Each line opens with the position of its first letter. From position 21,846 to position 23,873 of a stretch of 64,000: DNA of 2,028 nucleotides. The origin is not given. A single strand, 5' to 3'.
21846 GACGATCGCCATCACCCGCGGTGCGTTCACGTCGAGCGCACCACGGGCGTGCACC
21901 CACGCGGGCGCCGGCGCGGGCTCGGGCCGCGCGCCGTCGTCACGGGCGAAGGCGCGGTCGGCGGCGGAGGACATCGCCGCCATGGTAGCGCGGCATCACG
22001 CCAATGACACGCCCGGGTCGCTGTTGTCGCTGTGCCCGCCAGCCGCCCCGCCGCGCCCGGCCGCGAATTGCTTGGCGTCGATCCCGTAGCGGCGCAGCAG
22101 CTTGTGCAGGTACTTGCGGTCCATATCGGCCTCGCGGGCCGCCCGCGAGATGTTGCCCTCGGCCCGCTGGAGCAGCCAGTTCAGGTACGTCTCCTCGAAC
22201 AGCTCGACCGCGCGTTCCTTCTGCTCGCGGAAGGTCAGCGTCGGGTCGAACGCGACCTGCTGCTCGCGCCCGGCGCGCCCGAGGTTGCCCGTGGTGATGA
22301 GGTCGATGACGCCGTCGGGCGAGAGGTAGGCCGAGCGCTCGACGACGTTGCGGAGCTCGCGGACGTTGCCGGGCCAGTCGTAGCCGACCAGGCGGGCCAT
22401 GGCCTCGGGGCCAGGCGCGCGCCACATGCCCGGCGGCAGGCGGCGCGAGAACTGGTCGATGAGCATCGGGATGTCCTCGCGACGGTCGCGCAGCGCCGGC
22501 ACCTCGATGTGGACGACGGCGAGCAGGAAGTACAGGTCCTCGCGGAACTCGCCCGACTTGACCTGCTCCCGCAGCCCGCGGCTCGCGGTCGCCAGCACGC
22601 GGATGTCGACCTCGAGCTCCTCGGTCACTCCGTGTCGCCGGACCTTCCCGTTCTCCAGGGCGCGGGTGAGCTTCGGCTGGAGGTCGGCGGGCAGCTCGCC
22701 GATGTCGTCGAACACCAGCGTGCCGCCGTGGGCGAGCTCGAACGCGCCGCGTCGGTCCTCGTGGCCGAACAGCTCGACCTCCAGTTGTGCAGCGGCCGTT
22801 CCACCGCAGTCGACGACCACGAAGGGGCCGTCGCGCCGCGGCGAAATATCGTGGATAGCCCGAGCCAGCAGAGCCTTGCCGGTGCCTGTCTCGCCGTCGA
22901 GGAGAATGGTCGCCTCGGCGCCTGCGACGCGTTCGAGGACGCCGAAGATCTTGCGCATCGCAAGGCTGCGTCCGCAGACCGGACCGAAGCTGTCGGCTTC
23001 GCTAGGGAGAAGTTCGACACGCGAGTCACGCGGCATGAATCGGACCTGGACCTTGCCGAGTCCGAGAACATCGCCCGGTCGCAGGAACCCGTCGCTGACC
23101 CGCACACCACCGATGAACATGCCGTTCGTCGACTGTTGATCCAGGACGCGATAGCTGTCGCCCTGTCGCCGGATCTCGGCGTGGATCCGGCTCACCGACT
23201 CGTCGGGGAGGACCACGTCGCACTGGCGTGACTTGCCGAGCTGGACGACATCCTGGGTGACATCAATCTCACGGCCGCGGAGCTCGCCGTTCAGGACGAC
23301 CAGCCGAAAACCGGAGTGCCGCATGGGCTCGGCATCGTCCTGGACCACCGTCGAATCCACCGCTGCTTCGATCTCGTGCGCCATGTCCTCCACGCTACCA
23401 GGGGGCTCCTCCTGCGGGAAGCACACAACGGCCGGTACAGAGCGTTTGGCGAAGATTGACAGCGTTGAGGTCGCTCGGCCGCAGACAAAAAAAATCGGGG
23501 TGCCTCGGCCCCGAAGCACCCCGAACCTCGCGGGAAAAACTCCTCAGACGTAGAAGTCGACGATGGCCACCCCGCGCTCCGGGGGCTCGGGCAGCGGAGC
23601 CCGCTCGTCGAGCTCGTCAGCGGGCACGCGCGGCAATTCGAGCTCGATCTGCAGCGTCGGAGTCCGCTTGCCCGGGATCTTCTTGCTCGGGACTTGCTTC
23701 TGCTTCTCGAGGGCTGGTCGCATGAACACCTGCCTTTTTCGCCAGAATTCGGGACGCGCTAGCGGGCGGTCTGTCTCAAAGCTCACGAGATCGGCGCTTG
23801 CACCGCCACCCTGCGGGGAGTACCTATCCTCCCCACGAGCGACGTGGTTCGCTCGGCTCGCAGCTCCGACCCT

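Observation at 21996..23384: FHA-domain bacterial enhancer-binding protein whose sigma-54-contact GAFTGA loop is deleted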

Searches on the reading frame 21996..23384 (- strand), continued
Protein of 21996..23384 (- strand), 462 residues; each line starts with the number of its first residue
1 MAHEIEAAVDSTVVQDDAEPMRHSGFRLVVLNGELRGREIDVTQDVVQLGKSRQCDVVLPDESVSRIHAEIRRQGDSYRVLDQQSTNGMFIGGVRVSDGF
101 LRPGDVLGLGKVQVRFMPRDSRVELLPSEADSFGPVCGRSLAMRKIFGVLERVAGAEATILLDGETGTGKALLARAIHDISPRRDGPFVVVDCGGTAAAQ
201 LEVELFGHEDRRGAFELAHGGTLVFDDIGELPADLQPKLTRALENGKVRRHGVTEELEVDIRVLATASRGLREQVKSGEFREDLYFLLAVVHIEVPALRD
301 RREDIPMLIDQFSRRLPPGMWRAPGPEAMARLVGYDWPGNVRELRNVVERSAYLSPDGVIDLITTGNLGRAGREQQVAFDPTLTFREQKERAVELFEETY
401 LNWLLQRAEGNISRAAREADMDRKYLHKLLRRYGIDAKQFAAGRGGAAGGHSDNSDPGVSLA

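Call 65: find_encoding_contigs(protein=P0036, flank=4000, max_places=1)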
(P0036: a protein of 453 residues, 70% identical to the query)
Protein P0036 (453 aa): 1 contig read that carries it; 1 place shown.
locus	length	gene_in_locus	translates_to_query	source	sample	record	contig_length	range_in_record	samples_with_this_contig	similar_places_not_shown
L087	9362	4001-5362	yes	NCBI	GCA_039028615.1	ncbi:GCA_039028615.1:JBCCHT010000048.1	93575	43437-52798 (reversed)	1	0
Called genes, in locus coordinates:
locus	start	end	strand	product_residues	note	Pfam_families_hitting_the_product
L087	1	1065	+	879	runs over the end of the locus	PF07244:POTRA, PF08479:POTRA_2 (faint), PF07244:POTRA, PF01103:Omp85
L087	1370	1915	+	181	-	PF03938:OmpH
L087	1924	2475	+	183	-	PF03938:OmpH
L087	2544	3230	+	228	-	-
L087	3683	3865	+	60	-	-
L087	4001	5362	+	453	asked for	PF16697:Yop-YscD_cpl, PF00498:FHA, PF00158:Sigma54_activat, PF00493:MCM (weak), PF14532:Sigma54_activ_2, PF07724:AAA_2 (weak), PF07728:AAA_5, PF25601:AAA_lid_14, +1 more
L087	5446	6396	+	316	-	PF00809:Pterin_bind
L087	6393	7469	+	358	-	PF02457:DAC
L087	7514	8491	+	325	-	PF07949:YbbR (weak)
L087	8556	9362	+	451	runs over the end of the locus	PF02878:PGM_PMM_I, PF02879:PGM_PMM_II, PF02880:PGM_PMM_III, PF00408:PGM_PMM_IV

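Call 71: search_protein_families(library=pfam, proteins=[L009:3-3236:-, L009:3173-5332:-, L081:2773-3810:-, L081:2036-2776:-, L081:1242-2033:-, L007:4-3219:-, L081:5315-6334:-], max_evalue=0.01)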
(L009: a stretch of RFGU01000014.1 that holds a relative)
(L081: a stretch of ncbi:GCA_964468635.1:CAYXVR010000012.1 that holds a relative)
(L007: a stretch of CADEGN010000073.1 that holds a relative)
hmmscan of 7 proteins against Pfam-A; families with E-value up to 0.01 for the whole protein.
L009:3-3236:- (1078 aa): 18 families
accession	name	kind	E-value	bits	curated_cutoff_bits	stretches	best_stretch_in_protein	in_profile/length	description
PF13174.12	TPR_6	-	8e-40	133.2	26.3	3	870-901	1-32/33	Tetratricopeptide repeat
PF13432.12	TPR_16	-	1.9e-23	83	32.7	4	839-901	4-63/65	Tetratricopeptide repeat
PF13424.12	TPR_12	-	3.4e-22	78.8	30.1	2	832-895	3-71/77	Tetratricopeptide repeat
PF13428.12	TPR_14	-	1.4e-18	65.9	23.5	0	238-277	4-40/44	Tetratricopeptide repeat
PF07719.23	TPR_2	-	1.2e-14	53.6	27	0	869-901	1-33/34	Tetratricopeptide repeat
PF13525.12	YfiO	-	1.8e-14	54.4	25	0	770-869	54-164/203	Outer membrane lipoprotein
PF14559.12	TPR_19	-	2.5e-12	47.4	25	1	847-905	6-61/68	Tetratricopeptide repeat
PF13181.12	TPR_8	-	4.1e-11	42.6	25.7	0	869-894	1-26/34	Tetratricopeptide repeat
PF13431.12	TPR_17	-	7e-07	29.5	24.4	0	864-889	8-33/34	Tetratricopeptide repeat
PF13176.12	TPR_7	-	9.6e-07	28.9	27.9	0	678-702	2-26/36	Tetratricopeptide repeat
PF24575.1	TPR_Slam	-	3.1e-06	28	35.2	1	856-928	32-103/104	Surface lipoprotein assembly modifier, N-terminal TPR repeats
PF00515.34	TPR_1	-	3.2e-06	27.2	27.8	0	869-890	1-22/34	Tetratricopeptide repeat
PF12583.14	TPPII_C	-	0.00046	21.1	27.7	0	804-832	25-52/69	Tripeptidyl peptidase II, C-terminal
PF10602.15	RPN7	-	0.00057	20.1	29.6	0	671-788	32-143/174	26S proteasome subunit RPN7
PF07721.20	TPR_4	-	0.0014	19.5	27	0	869-893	1-25/26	Tetratricopeptide repeat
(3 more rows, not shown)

L009:3173-5332:- (719 aa): 2 families
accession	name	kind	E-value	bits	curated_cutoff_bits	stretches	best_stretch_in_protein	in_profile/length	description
PF13432.12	TPR_16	-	3.6e-06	27.8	32.7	2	372-431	4-59/65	Tetratricopeptide repeat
PF13174.12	TPR_6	-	7.6e-05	23.6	26.3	1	366-398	1-33/33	Tetratricopeptide repeat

L081:2773-3810:- (345 aa): 0 families

L081:2036-2776:- (246 aa): 1 family
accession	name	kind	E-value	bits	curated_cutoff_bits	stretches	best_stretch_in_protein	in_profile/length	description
PF13505.12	OMP_b-brl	-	2.9e-05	24.7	28.7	1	94-235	40-170/175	Outer membrane protein beta-barrel domain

L081:1242-2033:- (263 aa): 0 families

L007:4-3219:- (1071 aa): 14 families
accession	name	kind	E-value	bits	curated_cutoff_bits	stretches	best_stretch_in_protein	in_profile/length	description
PF13174.12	TPR_6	-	4.7e-34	115.1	26.3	1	755-780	7-32/33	Tetratricopeptide repeat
PF13432.12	TPR_16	-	4.8e-28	97.7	32.7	4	450-502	9-57/65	Tetratricopeptide repeat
PF13428.12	TPR_14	-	6.1e-18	64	23.5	0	749-783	2-36/44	Tetratricopeptide repeat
PF13424.12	TPR_12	-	1.3e-17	64.1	30.1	2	752-810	7-70/77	Tetratricopeptide repeat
PF07719.23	TPR_2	-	1.3e-13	50.4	27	0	338-369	3-34/34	Tetratricopeptide repeat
PF14559.12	TPR_19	-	1.3e-12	48.3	25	2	725-788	5-64/68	Tetratricopeptide repeat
PF13525.12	YfiO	-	4.2e-12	46.7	25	0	721-785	16-79/203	Outer membrane lipoprotein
PF13176.12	TPR_7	-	2.7e-10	39.9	27.9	0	339-364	2-29/36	Tetratricopeptide repeat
PF12895.13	ANAPC3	-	1.1e-07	32.5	27.2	0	728-788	6-60/82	Anaphase-promoting complex, cyclosome, subunit 3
PF13181.12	TPR_8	-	1.8e-05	25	25.7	0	338-369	3-34/34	Tetratricopeptide repeat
PF13371.12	TPR_9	-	0.00012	22.4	35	0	761-824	8-68/73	Tetratricopeptide repeat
PF09976.15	TPR_21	-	0.00044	20.5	25.5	0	724-779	52-107/193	Tetratricopeptide repeat-like domain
PF00515.34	TPR_1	-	0.0025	18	27.8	0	338-369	3-34/34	Tetratricopeptide repeat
PF25058.1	ARM_TT21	-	0.0032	17.9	27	0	719-767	65-113/155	Tetratricopeptide repeat protein 21 ARM repeat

L081:5315-6334:- (339 aa): 0 families

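Call 72: search_protein_families(library=ncbifam, proteins=[L081:2773-3810:-, L081:2036-2776:-, L081:1242-2033:-, L009:3173-5332:-, L009:3-3236:-], max_evalue=0.01)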
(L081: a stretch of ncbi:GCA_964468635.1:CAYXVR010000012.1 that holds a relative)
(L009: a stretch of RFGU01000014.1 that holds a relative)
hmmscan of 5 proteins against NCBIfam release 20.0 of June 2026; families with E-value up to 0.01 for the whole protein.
L081:2773-3810:- (345 aa): 1 family
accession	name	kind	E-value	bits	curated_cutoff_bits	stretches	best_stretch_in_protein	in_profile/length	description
TIGR04565.1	OMP_myx_plus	subfamily_domain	3.4e-17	62.9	60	1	177-335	2-160/161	outer membrane beta-barrel domain-containing protein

L081:2036-2776:- (246 aa): 1 family
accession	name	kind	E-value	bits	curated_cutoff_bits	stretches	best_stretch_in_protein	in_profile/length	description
TIGR04565.1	OMP_myx_plus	subfamily_domain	2.9e-29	102.2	60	1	86-241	1-160/161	outer membrane beta-barrel domain-containing protein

L081:1242-2033:- (263 aa): 0 families

L009:3173-5332:- (719 aa): 3 families
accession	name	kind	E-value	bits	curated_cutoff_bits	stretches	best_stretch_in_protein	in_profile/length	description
NF033756.1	gliding_GltC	equivalog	3.7e-23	82.1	450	2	119-465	112-459/622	adventurous gliding motility protein GltC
TIGR02795.1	tol_pal_ybgF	equivalog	5.5e-08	33.4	90.1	0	350-405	61-116/119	tol-pal system protein YbgF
TIGR03302.1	OM_YfiO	subfamily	0.0019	17.7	81.4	1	361-427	29-95/239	outer membrane protein assembly factor BamD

L009:3-3236:- (1078 aa): 16 families
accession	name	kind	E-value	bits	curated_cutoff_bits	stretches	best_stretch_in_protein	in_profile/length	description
TIGR02795.1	tol_pal_ybgF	equivalog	5.1e-61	204.5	90.1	7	823-907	30-114/119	tol-pal system protein YbgF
TIGR03302.1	OM_YfiO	subfamily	8.1e-32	110.6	81.4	5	810-887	130-221/239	outer membrane protein assembly factor BamD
NF008068.0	PRK10803.1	equivalog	8.7e-29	101.3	383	3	802-913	149-261/263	cell division protein CpoB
NF052312.1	T9SS_PorW_SprE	equivalog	7.3e-20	71.2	250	2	770-971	116-318/716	type IX secretion system periplasmic lipoprotein PorW/SprE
NF040959.1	MamA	equivalog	1.1e-14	54.4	200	1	763-893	42-163/204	magnetosome protein MamA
TIGR02552.1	LcrH_SycD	equivalog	9.1e-12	44.9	104.8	1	239-354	22-131/136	SycD/LcrH family type III secretion system chaperone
NF047371.1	FlcA_CTERM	equivalog_domain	2.1e-07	29.8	300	0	839-940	162-264/646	periplasmic flagellar collar protein FlcA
NF002725.1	PRK02603.1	equivalog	5.4e-07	29.8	143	1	854-907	57-110/173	photosystem I assembly protein Ycf3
NF033920.0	C39_PA2778_fam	equivalog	9.1e-07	28.5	150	1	793-888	154-243/255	PA2778 family cysteine peptidase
NF008756.0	PRK11788.1-4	equivalog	2.5e-05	23.5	474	1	659-936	53-312/389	lipopolysaccharide assembly protein LapB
NF053852.1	vesicle_Bd0635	exception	4.3e-05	23.2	250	0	862-913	168-219/223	CpoB-like predatory vesicle lipoprotein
NF040561.1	PrimPol_Msp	equivalog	0.00025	19.7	200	0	830-901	23-83/515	CRISPR-associated primase-polymerase type A1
NF047507.1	TPR_BatC_Lepto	exception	0.00037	20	175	0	847-905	73-132/214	TPR repeat-containing protein BatC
TIGR02521.1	type_IV_pilW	equivalog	0.0014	18.2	154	1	847-941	114-204/234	type IV pilus biogenesis/stability protein PilW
NF008753.0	PRK11788.1-1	equivalog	0.0019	17.4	395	0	828-931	65-169/389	lipopolysaccharide assembly protein LapB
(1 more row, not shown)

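Call 73: find_encoding_contigs(protein=P0057, flank=10000, max_places=1)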
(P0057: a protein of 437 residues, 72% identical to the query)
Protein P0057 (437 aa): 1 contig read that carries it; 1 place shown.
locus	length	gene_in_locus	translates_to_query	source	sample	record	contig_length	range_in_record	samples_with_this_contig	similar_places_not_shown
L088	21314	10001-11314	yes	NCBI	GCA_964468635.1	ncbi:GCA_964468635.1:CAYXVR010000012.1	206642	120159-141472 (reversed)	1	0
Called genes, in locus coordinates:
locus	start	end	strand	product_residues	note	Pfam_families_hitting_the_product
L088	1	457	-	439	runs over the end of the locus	-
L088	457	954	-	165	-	-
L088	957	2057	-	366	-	PF13429:TPR_15 (weak), PF13432:TPR_16 (weak), PF13424:TPR_12 (weak), PF12895:ANAPC3 (weak), PF07719:TPR_2 (weak), PF13428:TPR_14, PF13432:TPR_16, PF14559:TPR_19, +12 more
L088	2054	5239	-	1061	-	PF13432:TPR_16 (faint), PF13174:TPR_6 (faint), PF13428:TPR_14 (faint), PF13525:YfiO (faint), PF07719:TPR_2 (faint), PF13176:TPR_7 (faint), PF13181:TPR_8 (faint), PF13424:TPR_12 (faint), +4 more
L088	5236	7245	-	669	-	-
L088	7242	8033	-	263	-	-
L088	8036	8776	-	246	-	PF13505:OMP_b-brl (weak)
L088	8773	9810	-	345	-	-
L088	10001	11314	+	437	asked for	PF16697:Yop-YscD_cpl, PF00498:FHA, PF00158:Sigma54_activat, PF14532:Sigma54_activ_2, PF07724:AAA_2, PF00004:AAA (weak), PF07728:AAA_5, PF25601:AAA_lid_14, +1 more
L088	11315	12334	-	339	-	-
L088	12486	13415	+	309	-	PF00809:Pterin_bind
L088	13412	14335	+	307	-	PF02457:DAC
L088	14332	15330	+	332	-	PF07949:YbbR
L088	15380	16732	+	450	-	PF02878:PGM_PMM_I, PF02879:PGM_PMM_II, PF02880:PGM_PMM_III, PF00408:PGM_PMM_IV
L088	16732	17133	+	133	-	PF01648:ACPS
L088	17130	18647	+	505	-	PF03853:YjeF_N, PF01256:Carb_kinase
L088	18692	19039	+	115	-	-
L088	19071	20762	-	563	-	-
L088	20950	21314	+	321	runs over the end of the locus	PF13428:TPR_14 (faint), PF14559:TPR_19 (faint), PF23914:TPR_CcmH_CycH (faint), PF00515:TPR_1 (faint), PF07719:TPR_2 (faint), PF13414:TPR_11 (faint), PF13646:HEAT_2 (weak)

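Call 82: search_protein_families(library=ncbifam, proteins=[L088:2054-5239:-, L088:957-2057:-, L088:457-954:-, L088:5236-7245:-, L088:11315-12334:-], max_evalue=0.01)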
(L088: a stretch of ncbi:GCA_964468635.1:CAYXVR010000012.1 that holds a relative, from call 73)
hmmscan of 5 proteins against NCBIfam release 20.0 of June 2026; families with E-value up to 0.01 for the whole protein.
L088:2054-5239:- (1061 aa): 25 families
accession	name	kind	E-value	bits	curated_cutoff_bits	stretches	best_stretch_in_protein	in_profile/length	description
TIGR02795.1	tol_pal_ybgF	equivalog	1.6e-58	196.5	90.1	6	737-815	37-115/119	tol-pal system protein YbgF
TIGR03302.1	OM_YfiO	subfamily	1.6e-32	112.9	81.4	5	714-786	45-117/239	outer membrane protein assembly factor BamD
NF008068.0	PRK10803.1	equivalog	1.7e-27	97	383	4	744-818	185-259/263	cell division protein CpoB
NF040959.1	MamA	equivalog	1.3e-15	57.4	200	1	670-838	42-198/204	magnetosome protein MamA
NF052312.1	T9SS_PorW_SprE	equivalog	1.9e-13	50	250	2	174-266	82-174/716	type IX secretion system periplasmic lipoprotein PorW/SprE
TIGR02552.1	LcrH_SycD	equivalog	4.3e-13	49.2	104.8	1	163-278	22-131/136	SycD/LcrH family type III secretion system chaperone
TIGR02917.1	PEP_TPR_lipo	equivalog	2.7e-11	42.1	312.2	1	673-877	711-898/899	XrtA/PEP-CTERM system TPR-repeat protein PrsT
NF033920.0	C39_PA2778_fam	equivalog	2e-08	34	150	1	696-797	150-245/255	PA2778 family cysteine peptidase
TIGR02521.1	type_IV_pilW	equivalog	2.1e-06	27.5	154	0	684-770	117-200/234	type IV pilus biogenesis/stability protein PilW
NF040561.1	PrimPol_Msp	equivalog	8.2e-06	24.6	200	0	737-796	23-79/515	CRISPR-associated primase-polymerase type A1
NF047371.1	FlcA_CTERM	equivalog_domain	1.2e-05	24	300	0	561-608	486-533/646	periplasmic flagellar collar protein FlcA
NF008755.0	PRK11788.1-3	equivalog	3.4e-05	23.4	430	1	729-879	131-278/388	lipopolysaccharide assembly protein LapB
NF033762.1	social_mot_Tgl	equivalog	5e-05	22.8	225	1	684-838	85-229/252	social motility TPR repeat lipoprotein Tgl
NF008756.0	PRK11788.1-4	equivalog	9e-05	21.7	474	1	566-846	53-315/389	lipopolysaccharide assembly protein LapB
NF008757.0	PRK11788.1-5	equivalog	9.3e-05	21.7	363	0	711-846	190-315/388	lipopolysaccharide assembly protein LapB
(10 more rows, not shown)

L088:957-2057:- (366 aa): 26 families (the best 25 are shown)
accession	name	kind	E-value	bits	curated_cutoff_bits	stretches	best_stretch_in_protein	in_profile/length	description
TIGR02917.1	PEP_TPR_lipo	equivalog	3e-28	98.2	312.2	2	50-262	682-893/899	XrtA/PEP-CTERM system TPR-repeat protein PrsT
NF033758.1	gliding_GltE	equivalog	1.5e-26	93.3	225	1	17-341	28-357/411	adventurous gliding motility TPR repeat lipoprotein GltE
TIGR02521.1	type_IV_pilW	equivalog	1e-24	87.4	154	4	82-232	42-195/234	type IV pilus biogenesis/stability protein PilW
NF040959.1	MamA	equivalog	1.8e-20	73.2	200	2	178-335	43-199/204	magnetosome protein MamA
NF033920.0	C39_PA2778_fam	equivalog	1.6e-14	53.9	150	2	171-270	155-254/255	PA2778 family cysteine peptidase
TIGR03939.1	PGA_TPR_OMP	equivalog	2e-14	52.8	366.65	3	145-221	402-478/800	poly-beta-1,6 N-acetyl-D-glucosamine export porin PgaA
NF033762.1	social_mot_Tgl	equivalog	2e-13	50.3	225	2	117-296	44-226/252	social motility TPR repeat lipoprotein Tgl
NF052415.1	T3SS_chap_SctY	equivalog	3.1e-13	50.2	70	2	104-192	6-97/106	type III secretion apparatus assembly chaperone SctY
TIGR02552.1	LcrH_SycD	equivalog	1.1e-12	47.8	104.8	1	254-354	32-130/136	SycD/LcrH family type III secretion system chaperone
NF008520.0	PRK11447.1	equivalog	2.4e-12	45.5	858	2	104-173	461-530/1157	cellulose synthase complex outer membrane protein BcsC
NF002725.1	PRK02603.1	equivalog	9.7e-12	45.2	143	1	104-186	72-152/173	photosystem I assembly protein Ycf3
NF052304.1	CdsG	equivalog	9.6e-08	32.3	170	1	205-288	7-90/133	CdsG family type III secretion system protein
NF047507.1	TPR_BatC_Lepto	exception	2.1e-07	30.6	175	1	104-142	96-134/214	TPR repeat-containing protein BatC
NF008391.2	PRK11189.1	equivalog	9.8e-07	28.5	250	0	189-261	82-154/297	lipoprotein NlpI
TIGR00990.1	3a0801s09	subfamily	1.7e-06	26.9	757.25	1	195-319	321-444/615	mitochondrial import receptor subunit TOM70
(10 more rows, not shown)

L088:457-954:- (165 aa): 0 families

L088:5236-7245:- (669 aa): 5 families
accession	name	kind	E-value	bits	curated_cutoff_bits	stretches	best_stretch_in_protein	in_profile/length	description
NF033756.1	gliding_GltC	equivalog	1.7e-28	99.8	450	2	86-396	124-439/622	adventurous gliding motility protein GltC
TIGR02795.1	tol_pal_ybgF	equivalog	2e-08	34.9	90.1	0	299-356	59-116/119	tol-pal system protein YbgF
NF040959.1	MamA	equivalog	2.4e-07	30.4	200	0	203-267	74-138/204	magnetosome protein MamA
TIGR02917.1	PEP_TPR_lipo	equivalog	2.4e-06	25.7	312.2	1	117-267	155-294/899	XrtA/PEP-CTERM system TPR-repeat protein PrsT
TIGR03302.1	OM_YfiO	subfamily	3.1e-05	23.6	81.4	1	311-381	28-98/239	outer membrane protein assembly factor BamD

L088:11315-12334:- (339 aa): 0 families

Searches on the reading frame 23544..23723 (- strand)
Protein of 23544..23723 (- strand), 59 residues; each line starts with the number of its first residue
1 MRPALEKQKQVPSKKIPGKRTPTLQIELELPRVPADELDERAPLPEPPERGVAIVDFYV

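Call 72: search_protein_families(library=ncbifam, proteins=[window:23544-23723:-], max_evalue=0.01)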
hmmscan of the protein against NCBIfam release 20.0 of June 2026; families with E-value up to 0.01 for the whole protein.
window:23544-23723:- (59 aa): 0 families

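Call 88: find_homologous_proteins(query=A4, max_evalue=0.001)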
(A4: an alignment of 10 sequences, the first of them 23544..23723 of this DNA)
Query A4 (10 sequences) (59 aa, profile of the alignment): 271 proteins with E <= 0.001 among 2232 candidates; the best 120 are listed.
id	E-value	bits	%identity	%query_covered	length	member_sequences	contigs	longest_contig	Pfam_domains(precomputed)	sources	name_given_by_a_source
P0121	8.2e-19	86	51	100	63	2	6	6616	-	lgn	-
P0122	2.9e-18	84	46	100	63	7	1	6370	-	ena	-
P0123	3.2e-18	84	73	19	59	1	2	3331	-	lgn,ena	-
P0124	3.7e-18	83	34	95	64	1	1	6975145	-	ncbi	ncbi:hypothetical protein ACNOYE_27850 [Nannocystaceae bacterium ST9]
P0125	7.7e-18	82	39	64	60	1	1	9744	-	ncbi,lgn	-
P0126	1.3e-17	82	45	64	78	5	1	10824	-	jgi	jgi:hypothetical protein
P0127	5.4e-17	80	44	64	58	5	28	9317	-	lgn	-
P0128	5.7e-17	80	30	97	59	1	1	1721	-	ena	-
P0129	5.9e-17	80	73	19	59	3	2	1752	-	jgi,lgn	jgi:hypothetical protein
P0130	6.0e-17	80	50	64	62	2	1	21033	-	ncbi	-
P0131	8.7e-17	79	44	100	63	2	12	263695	-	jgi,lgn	-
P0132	1.1e-16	79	37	64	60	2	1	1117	-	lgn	-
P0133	1.3e-16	79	37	100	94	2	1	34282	-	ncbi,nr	ncbi:MAG: hypothetical protein H0T76_19610 [Nannocystis sp.]|nr:hypothetical protein [Nannocystis sp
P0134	1.4e-16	78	45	64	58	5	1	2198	-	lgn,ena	-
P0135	2.0e-16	78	41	100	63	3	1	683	-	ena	-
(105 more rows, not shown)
